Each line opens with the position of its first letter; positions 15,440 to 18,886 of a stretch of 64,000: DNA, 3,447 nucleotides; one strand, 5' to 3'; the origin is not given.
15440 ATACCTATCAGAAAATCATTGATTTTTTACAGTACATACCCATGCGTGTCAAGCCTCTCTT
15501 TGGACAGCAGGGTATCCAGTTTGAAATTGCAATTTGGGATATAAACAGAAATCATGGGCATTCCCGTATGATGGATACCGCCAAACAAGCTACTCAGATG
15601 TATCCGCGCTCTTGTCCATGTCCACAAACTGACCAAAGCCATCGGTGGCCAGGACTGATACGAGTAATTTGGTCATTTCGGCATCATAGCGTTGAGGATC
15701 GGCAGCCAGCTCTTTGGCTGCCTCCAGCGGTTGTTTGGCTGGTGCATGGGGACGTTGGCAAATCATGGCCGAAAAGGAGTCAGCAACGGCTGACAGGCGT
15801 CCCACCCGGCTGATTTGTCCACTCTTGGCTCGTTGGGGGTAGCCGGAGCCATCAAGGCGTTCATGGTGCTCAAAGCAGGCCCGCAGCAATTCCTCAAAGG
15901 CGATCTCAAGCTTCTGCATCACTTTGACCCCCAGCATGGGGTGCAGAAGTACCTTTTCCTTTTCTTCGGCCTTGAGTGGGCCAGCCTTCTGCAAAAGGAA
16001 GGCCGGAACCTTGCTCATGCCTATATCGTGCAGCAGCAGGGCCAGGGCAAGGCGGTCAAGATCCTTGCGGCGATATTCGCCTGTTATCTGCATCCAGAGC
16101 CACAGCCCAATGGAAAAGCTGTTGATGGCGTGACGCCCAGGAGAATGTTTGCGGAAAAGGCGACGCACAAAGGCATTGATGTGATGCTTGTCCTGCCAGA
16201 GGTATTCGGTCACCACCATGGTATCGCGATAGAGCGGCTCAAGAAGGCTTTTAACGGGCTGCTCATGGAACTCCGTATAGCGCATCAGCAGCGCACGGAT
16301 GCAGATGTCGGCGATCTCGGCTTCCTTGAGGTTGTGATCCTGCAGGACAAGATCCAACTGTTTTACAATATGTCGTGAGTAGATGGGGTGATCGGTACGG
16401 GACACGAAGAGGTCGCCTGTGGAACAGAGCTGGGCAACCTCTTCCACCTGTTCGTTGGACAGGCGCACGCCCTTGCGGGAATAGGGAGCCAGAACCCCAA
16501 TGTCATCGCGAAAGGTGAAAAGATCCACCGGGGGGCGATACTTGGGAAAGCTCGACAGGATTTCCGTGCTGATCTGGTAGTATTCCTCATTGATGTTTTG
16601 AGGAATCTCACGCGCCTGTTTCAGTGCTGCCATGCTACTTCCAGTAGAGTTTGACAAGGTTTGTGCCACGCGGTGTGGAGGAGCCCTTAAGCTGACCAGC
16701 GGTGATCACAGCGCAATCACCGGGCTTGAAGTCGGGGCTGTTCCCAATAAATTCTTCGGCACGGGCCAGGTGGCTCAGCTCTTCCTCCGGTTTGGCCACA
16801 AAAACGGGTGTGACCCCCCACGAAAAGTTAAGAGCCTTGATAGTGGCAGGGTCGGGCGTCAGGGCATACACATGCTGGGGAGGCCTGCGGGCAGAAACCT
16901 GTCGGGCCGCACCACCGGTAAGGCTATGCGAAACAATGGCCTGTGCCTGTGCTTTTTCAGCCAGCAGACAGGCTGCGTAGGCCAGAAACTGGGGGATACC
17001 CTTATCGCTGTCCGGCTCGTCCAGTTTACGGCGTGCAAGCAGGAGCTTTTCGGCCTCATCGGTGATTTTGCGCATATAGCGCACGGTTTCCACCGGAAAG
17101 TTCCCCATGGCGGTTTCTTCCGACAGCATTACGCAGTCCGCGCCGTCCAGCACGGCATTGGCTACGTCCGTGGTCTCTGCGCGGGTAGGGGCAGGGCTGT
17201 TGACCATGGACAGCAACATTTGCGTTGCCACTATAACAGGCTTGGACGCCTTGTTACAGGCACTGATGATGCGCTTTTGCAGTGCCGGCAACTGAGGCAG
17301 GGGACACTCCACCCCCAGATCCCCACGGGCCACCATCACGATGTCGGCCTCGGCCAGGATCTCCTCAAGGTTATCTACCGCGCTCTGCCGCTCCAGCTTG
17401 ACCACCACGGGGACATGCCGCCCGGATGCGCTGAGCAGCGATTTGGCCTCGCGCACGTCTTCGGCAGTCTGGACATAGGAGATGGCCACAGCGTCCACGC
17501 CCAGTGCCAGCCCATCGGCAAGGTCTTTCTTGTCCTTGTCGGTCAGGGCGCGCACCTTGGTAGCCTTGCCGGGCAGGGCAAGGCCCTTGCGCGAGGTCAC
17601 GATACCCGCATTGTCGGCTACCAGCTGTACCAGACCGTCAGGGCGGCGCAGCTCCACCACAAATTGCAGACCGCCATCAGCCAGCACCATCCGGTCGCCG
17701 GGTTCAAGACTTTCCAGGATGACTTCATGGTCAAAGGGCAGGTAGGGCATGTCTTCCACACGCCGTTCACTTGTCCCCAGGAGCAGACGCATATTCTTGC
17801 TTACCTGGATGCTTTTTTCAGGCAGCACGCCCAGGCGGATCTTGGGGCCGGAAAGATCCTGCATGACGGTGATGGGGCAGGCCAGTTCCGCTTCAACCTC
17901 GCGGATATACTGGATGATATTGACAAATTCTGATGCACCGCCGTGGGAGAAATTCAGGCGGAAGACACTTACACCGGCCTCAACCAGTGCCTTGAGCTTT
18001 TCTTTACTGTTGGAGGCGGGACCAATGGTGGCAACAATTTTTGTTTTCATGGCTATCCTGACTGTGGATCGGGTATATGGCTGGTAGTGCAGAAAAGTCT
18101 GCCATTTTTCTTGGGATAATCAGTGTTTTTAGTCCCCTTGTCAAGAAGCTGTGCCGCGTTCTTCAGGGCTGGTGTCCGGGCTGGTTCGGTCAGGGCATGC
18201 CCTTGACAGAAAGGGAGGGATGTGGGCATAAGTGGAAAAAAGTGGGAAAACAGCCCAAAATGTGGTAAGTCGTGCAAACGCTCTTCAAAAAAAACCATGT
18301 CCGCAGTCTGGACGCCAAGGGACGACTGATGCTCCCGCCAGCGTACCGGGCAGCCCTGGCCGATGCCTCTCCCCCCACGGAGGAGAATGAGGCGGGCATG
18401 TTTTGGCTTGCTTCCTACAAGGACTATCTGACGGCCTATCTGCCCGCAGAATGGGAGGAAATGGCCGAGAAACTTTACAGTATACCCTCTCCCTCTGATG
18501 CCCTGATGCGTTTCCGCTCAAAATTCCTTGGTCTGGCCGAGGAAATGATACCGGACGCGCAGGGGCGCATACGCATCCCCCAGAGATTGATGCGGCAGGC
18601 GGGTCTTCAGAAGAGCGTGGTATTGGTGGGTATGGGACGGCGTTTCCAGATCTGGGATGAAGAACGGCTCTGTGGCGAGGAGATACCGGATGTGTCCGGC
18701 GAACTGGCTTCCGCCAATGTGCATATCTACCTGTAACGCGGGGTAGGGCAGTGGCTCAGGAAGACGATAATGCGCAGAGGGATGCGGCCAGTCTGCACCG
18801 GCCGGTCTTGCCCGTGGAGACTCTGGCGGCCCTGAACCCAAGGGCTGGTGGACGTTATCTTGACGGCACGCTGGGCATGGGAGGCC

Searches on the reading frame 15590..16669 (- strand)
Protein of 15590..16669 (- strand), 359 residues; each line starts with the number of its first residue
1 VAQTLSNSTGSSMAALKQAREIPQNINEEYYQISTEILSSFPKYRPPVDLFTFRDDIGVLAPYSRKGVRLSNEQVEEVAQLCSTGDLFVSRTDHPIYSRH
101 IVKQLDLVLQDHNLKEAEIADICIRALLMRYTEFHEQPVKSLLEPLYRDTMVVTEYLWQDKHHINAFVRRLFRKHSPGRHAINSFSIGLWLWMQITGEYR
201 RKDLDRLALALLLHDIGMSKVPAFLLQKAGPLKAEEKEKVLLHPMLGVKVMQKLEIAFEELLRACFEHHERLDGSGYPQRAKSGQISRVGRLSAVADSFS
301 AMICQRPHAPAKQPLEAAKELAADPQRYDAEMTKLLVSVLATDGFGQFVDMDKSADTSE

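Call 6: search_protein_families(library=pfam, proteins=[window:15590-16669:-])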
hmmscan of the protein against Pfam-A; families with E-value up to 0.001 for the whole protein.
window:15590-16669:- (359 aa): 2 families
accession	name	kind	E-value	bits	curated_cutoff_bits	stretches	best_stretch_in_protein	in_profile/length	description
PF13487.12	HD_5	-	1.2e-24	87.3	27.2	1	201-331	36-169/170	HD domain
PF01966.28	HD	-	2.4e-14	54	22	1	180-302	4-116/116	HD domain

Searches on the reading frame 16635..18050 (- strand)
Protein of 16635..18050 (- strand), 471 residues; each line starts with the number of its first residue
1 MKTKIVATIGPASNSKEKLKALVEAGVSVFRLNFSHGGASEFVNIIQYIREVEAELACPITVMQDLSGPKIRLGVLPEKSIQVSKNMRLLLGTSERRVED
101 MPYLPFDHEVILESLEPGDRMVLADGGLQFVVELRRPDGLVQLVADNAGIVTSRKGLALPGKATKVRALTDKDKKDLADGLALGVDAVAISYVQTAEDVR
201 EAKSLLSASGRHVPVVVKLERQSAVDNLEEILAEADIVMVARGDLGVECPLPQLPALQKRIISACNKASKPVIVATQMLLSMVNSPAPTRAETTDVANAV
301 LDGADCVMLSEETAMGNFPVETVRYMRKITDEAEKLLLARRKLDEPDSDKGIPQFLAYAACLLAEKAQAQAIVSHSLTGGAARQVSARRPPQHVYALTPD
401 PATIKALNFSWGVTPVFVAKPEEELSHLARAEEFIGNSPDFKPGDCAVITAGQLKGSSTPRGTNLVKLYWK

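Call 6: search_protein_families(library=pfam, proteins=[window:16635-18050:-])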
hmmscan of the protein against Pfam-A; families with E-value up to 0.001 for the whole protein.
window:16635-18050:- (471 aa): 4 families
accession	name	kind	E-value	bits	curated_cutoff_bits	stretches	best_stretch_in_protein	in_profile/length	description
PF00224.27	PK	-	1.3e-103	347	30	1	2-323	3-328/328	Pyruvate kinase, barrel domain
PF02887.21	PK_C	-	2.3e-20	73.2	28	1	356-467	3-112/114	Pyruvate kinase, alpha/beta domain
PF03328.21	HpcH_HpaI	-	9.2e-06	25.5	25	1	174-243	75-150/221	HpcH/HpaI aldolase/citrate lyase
PF00478.31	IMPDH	-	0.00015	21.4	25.6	0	4-53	94-143/345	IMP dehydrogenase / GMP reductase domain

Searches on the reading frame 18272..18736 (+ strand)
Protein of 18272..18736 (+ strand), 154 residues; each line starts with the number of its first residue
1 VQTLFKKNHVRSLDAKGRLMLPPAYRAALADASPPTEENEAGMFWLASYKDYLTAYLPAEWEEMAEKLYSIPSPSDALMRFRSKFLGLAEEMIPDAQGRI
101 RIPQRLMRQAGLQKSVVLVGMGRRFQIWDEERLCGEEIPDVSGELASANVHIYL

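Call 50: search_protein_families(library=pfam, proteins=[window:18272-18736:+])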
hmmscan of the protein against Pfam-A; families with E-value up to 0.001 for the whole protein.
window:18272-18736:+ (154 aa): 1 family
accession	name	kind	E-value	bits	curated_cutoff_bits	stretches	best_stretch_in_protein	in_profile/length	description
PF02381.23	MraZ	-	1.9e-20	73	23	2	86-131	2-47/72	MraZ protein, putative antitoxin-like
